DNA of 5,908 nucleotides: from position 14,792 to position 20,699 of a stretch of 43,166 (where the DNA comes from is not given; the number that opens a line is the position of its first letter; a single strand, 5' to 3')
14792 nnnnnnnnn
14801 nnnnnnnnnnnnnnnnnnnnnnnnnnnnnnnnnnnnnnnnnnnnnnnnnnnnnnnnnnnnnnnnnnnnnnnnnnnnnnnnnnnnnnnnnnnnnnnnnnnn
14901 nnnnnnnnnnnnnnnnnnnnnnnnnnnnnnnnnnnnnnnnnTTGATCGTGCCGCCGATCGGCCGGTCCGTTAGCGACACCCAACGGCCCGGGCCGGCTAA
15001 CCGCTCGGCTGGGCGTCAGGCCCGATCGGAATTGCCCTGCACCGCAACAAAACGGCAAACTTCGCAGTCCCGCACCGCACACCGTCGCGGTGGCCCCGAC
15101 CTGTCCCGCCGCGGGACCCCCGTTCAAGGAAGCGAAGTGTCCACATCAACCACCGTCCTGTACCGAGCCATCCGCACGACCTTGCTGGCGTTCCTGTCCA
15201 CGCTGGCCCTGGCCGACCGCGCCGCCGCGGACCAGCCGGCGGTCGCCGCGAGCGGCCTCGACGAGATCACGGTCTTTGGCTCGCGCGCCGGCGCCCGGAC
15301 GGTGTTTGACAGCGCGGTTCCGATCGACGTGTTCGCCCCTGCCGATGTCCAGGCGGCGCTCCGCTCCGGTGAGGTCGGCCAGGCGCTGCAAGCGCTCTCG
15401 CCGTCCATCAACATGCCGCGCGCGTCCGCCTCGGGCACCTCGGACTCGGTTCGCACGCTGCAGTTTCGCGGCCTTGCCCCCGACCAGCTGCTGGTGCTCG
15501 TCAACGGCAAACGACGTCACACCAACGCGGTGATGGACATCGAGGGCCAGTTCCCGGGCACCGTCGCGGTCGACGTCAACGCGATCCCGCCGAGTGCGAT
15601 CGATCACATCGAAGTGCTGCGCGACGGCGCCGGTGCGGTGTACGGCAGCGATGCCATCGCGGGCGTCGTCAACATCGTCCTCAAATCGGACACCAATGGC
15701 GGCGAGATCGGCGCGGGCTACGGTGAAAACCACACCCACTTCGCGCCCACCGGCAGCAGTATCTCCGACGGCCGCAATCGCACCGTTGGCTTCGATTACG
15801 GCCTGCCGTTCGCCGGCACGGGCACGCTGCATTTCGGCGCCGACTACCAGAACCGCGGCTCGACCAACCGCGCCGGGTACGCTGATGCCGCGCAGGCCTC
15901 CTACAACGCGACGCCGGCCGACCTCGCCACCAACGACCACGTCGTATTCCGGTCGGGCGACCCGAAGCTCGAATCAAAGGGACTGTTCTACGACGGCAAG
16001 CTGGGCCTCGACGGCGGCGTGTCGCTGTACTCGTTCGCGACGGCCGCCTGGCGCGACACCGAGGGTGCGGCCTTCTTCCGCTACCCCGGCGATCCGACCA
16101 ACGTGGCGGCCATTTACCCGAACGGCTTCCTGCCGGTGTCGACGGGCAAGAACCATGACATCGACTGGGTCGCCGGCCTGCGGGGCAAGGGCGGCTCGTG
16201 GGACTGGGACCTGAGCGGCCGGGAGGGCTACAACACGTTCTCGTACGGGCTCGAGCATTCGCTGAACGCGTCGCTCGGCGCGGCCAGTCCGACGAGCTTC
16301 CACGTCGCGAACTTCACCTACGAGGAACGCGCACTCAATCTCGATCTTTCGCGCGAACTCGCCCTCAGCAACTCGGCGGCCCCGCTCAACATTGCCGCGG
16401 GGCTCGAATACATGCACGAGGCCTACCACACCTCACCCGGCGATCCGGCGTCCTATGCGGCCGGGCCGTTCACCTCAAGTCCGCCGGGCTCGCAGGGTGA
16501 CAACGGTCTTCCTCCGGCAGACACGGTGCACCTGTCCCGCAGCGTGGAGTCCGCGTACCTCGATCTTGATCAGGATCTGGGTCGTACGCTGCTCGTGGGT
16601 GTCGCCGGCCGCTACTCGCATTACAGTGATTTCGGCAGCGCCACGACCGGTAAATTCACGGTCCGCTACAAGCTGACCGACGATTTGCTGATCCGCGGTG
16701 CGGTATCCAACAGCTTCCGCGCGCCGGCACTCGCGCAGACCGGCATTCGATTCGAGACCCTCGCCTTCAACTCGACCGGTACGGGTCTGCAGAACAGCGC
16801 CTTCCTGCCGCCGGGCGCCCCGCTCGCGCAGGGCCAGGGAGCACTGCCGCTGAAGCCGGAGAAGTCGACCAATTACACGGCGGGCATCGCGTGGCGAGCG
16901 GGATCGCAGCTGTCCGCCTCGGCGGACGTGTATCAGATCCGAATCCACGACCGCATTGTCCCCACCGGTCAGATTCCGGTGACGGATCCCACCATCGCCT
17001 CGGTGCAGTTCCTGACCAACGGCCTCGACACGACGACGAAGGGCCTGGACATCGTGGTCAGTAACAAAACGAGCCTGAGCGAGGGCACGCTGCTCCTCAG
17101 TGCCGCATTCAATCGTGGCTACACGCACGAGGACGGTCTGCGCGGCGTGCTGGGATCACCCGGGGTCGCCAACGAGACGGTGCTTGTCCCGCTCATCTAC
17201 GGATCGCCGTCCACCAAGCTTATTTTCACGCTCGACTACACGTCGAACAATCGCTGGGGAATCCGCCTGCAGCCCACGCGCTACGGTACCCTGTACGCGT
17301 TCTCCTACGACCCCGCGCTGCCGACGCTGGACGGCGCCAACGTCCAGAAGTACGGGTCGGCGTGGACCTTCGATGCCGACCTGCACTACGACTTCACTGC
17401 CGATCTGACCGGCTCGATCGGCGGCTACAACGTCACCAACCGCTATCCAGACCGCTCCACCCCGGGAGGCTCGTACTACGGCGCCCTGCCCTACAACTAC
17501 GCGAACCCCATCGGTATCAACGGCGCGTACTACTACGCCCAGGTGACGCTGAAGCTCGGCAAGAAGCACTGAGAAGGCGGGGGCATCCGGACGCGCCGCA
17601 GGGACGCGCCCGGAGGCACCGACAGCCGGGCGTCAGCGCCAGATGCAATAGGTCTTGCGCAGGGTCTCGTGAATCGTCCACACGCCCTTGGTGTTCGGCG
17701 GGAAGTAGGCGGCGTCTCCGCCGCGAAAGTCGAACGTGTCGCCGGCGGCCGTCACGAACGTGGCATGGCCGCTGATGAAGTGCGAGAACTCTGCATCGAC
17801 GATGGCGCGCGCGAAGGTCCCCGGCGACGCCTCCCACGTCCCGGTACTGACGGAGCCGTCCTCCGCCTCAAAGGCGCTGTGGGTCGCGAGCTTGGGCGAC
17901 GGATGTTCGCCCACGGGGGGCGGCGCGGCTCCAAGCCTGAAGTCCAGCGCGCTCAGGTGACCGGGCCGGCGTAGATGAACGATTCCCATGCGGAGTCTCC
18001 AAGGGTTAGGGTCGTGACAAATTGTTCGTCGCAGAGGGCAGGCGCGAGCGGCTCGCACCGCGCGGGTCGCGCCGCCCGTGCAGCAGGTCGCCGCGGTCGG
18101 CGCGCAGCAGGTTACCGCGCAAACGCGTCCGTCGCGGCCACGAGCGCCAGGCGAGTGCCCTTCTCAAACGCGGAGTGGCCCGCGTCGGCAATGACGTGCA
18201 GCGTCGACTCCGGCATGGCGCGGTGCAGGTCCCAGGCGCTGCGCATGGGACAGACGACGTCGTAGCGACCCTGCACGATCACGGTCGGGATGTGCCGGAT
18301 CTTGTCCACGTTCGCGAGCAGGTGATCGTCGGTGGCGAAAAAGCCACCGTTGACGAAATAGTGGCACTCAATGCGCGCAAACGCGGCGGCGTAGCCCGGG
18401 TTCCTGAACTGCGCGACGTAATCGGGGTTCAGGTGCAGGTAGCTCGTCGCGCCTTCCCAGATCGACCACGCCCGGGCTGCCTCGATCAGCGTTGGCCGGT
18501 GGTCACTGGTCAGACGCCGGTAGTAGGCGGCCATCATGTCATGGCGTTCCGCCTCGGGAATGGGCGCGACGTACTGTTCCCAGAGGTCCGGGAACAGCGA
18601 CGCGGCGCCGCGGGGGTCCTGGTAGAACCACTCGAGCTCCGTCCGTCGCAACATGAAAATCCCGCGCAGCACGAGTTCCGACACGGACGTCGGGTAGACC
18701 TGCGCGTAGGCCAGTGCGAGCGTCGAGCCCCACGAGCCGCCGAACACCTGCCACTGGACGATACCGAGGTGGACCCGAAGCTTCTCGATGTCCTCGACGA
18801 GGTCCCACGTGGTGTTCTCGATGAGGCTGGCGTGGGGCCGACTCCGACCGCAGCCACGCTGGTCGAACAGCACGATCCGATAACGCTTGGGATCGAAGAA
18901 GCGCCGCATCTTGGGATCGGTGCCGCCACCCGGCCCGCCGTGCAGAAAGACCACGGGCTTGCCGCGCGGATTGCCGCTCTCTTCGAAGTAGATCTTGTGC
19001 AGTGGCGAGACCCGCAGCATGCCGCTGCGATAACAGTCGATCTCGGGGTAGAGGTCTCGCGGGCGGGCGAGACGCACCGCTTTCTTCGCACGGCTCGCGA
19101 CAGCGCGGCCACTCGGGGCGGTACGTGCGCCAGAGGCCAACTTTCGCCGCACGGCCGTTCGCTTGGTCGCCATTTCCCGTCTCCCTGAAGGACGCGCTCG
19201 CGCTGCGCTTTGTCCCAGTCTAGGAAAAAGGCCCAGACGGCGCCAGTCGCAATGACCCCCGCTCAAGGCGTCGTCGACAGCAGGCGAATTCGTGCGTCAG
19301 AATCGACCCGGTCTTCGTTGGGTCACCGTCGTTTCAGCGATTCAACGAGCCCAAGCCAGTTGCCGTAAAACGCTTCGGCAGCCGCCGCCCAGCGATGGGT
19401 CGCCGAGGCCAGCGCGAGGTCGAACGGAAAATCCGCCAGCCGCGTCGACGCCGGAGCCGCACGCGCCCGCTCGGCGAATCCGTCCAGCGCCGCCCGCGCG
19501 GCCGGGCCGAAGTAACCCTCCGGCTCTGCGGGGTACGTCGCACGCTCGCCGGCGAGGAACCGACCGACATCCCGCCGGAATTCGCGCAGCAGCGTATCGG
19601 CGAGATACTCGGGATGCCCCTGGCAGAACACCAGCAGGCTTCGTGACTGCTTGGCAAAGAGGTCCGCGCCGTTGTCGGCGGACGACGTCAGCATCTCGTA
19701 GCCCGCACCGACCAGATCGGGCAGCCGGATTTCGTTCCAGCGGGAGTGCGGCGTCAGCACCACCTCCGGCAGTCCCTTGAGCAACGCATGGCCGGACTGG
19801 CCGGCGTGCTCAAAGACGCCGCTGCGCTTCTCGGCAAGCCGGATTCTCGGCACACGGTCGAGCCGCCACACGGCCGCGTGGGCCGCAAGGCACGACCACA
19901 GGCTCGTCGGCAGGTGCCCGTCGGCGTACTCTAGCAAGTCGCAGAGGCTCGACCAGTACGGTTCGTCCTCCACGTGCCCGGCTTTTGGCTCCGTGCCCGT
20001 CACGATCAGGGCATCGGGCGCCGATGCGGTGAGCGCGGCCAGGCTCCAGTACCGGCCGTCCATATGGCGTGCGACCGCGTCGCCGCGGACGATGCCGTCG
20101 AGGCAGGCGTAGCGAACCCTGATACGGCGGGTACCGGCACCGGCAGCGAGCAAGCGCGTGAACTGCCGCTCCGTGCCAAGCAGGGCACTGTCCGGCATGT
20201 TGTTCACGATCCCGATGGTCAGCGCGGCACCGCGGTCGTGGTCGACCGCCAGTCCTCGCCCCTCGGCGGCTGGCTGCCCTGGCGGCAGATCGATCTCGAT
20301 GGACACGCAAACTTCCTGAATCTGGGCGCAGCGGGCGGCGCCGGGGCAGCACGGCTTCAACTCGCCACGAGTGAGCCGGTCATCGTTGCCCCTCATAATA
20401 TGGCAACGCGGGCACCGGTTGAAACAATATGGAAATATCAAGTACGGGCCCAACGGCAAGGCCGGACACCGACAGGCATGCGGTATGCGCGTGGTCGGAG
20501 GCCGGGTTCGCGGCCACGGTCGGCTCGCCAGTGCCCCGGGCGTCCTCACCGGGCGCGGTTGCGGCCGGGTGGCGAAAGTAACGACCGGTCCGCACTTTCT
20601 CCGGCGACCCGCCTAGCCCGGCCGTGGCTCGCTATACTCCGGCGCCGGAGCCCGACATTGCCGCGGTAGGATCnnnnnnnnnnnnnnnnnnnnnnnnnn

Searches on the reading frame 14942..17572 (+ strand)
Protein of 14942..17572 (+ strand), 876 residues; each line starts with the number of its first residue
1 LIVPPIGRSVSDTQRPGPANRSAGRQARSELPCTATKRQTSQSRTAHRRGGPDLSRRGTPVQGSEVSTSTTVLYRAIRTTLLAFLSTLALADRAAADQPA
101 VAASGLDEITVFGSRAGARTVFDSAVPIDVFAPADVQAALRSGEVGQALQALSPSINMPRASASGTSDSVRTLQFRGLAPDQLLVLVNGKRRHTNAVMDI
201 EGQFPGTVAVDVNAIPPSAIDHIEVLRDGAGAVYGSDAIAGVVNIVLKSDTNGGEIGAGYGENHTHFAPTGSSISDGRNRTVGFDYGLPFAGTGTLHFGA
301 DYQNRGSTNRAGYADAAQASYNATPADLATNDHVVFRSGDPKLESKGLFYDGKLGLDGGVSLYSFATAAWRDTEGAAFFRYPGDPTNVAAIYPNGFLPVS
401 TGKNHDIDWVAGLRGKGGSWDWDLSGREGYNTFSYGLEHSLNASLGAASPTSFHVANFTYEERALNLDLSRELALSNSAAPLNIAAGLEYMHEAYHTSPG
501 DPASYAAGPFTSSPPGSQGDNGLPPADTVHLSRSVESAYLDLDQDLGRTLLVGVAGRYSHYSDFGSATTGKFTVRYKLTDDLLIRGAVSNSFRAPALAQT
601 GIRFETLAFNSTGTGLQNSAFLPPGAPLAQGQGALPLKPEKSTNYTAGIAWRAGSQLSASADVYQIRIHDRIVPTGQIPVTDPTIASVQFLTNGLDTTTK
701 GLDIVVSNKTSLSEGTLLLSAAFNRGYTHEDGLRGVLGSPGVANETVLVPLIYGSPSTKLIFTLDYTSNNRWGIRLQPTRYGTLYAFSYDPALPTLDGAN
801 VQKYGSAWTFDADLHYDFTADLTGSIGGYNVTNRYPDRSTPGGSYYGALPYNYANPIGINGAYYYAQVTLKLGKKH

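Call 8: search_protein_families(library=ncbifam, proteins=[window:14942-17572:+], max_evalue=0.001)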
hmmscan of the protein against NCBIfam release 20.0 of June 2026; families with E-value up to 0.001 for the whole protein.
window:14942-17572:+ (876 aa): 18 families
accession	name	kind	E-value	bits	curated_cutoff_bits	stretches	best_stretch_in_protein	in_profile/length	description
NF010048.1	PRK13524.1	subfamily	4.2e-27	94.9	493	2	153-253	81-181/744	FepA family TonB-dependent siderophore receptor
NF010051.0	PRK13528.1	subfamily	3.1e-26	91.8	583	2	153-293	77-211/727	FepA family TonB-dependent siderophore receptor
TIGR01786.1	TonB-hemlactrns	subfamily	4.4e-18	65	323.75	1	460-835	328-685/719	TonB-dependent hemoglobin/transferrin/lactoferrin family receptor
NF010010.0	PRK13483.1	equivalog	9.6e-18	63.5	927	2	158-251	77-166/660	ligand-gated channel protein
NF010038.0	PRK13513.1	equivalog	3.9e-17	62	942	2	168-248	88-165/659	ligand-gated channel protein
TIGR01779.1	TonB-B12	equivalog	5.7e-17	61.5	599.7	1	164-277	80-185/614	TonB-dependent vitamin B12 receptor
NF010011.0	PRK13484.1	equivalog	2.8e-16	59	1197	2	171-253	86-164/682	IreA family TonB-dependent siderophore receptor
TIGR01785.1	TonB-hemin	subfamily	4.6e-16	58.4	316.85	2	453-835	297-653/677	TonB-dependent heme/hemoglobin receptor family protein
NF007926.1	PRK10641.1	equivalog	1.1e-15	57.3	836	1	125-264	45-170/617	TonB-dependent vitamin B12 receptor BtuB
NF010012.0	PRK13486.1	equivalog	2.8e-14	52.4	924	2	123-252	41-162/696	TonB-dependent receptor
NF007478.2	PRK10064.1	equivalog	2e-12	46.2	745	1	99-248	22-158/663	catecholate siderophore receptor CirA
NF050067.1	TonBEntbctnRecCfrA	equivalog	5.2e-12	44.9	1200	1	174-249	88-159/698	TonB-dependent ferric enterobactin receptor CfrA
TIGR01782.1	TonB-Xanth-Caul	subfamily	6.8e-12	44.5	310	1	572-689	589-695/868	TonB-dependent receptor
NF052649.1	TonRcptRhtA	equivalog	4.2e-09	35.2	1100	1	81-251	15-168/744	TonB-dependent siderophore receptor RhtA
TIGR04056.1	OMP_RagA_SusC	subfamily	1.4e-08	33.6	368.25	1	139-245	108-201/981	SusC/RagA family TonB-linked outer membrane protein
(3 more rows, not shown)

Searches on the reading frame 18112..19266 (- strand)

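Call 38: search_protein_families(library=ncbifam, proteins=[window:18112-19266:-], max_evalue=0.0001)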
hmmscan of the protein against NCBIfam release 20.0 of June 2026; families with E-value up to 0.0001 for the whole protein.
window:18112-19266:- (384 aa): 16 families
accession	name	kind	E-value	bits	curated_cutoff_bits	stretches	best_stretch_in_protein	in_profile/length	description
TIGR01249.1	pro_imino_pep_1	equivalog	2.9e-137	456.9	259.75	1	78-382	3-306/307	prolyl aminopeptidase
TIGR01250.1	pro_imino_pep_2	subfamily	6e-20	72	167.65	1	92-201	14-127/288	proline iminopeptidase-family hydrolase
NF045948.1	ProImpepThrmp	equivalog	5.4e-17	62.1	500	1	91-200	13-125/291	proline iminopeptidase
NF045945.1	ProImpepLactob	equivalog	4.3e-15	56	400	1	101-200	26-128/293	proline iminopeptidase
NF045632.1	hydroxlase_HsaD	equivalog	2.3e-14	53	400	1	90-203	22-137/290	4,5:9,10-diseco-3-hydroxy-5,9,17-trioxoandrosta-1(10),2-diene-4-oate hydrolase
TIGR03611.1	RutD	equivalog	4.1e-13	49.3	238.5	1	103-200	13-110/258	pyrimidine utilization protein D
TIGR02427.1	protocat_pcaD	equivalog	1.9e-12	47.1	255.85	1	92-200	2-109/251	3-oxoadipate enol-lactonase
NF051488.1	bifunc_PcaDC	exception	4.5e-11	42.5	390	1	127-200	37-108/375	bifunctional 3-oxoadipate enol-lactonase/4-carboxymuconolactone decarboxylase PcaDC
NF050089.1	i_nPHAscl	equivalog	1.5e-10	40.6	300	1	126-200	42-114/288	intracellular short-chain-length polyhydroxyalkanoate depolymerase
TIGR03695.1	menH_SHCHC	equivalog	1.8e-08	34.2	208.55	1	103-202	3-103/252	2-succinyl-6-hydroxy-2,4-cyclohexadiene-1-carboxylate synthase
TIGR03343.1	biphenyl_bphD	equivalog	3.5e-08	33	462.15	0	91-203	21-134/282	2-hydroxy-6-oxo-6-phenylhexa-2,4-dienoate hydrolase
TIGR03056.1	bchO_mg_che_rel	equivalog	3.7e-08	32.7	172.55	0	83-193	10-118/278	alpha/beta fold hydrolase BchO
NF011457.0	PRK14875.1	equivalog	4.3e-08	32.5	307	0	90-200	120-228/372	acetoin dehydrogenase dihydrolipoyllysine-residue acetyltransferase subunit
NF051487.1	bifunc_PcaCD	exception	1.3e-06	27.8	430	0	318-372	348-402/413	bifunctional 4-carboxymuconolactone decarboxylase/3-oxoadipate enol-lactonase PcaCD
NF052610.1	macro_16_ester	equivalog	2.3e-05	23.9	420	0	305-366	204-264/281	alpha/beta fold macrolide esterase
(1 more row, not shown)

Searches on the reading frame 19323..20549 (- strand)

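Call 8: search_protein_families(library=ncbifam, proteins=[window:19323-20549:-], max_evalue=0.001)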
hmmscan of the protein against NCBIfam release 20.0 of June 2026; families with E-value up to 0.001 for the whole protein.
window:19323-20549:- (408 aa): 3 families
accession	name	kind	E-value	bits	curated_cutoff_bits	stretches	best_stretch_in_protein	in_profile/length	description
NF003776.0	PRK05368.1-3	equivalog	1.8e-100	336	358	1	103-404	29-330/353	homoserine O-succinyltransferase MetA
TIGR01001.2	MetA_succinyl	equivalog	1.3e-34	120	495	1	109-333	35-256/304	homoserine O-succinyltransferase MetA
NF047918.2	MetA_acetyl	exception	2e-34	119.3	460.5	1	109-331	35-255/302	homoserine O-acetyltransferase MetA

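Call 92: search_protein_families(library=pfam, proteins=[window:19323-20549:-], max_evalue=5)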
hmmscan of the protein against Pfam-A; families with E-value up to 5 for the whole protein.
window:19323-20549:- (408 aa): 1 family
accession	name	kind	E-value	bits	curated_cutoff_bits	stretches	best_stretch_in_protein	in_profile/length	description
PF04204.22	HTS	-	2.9e-55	187.9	27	1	104-400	29-289/298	Homoserine O-succinyltransferase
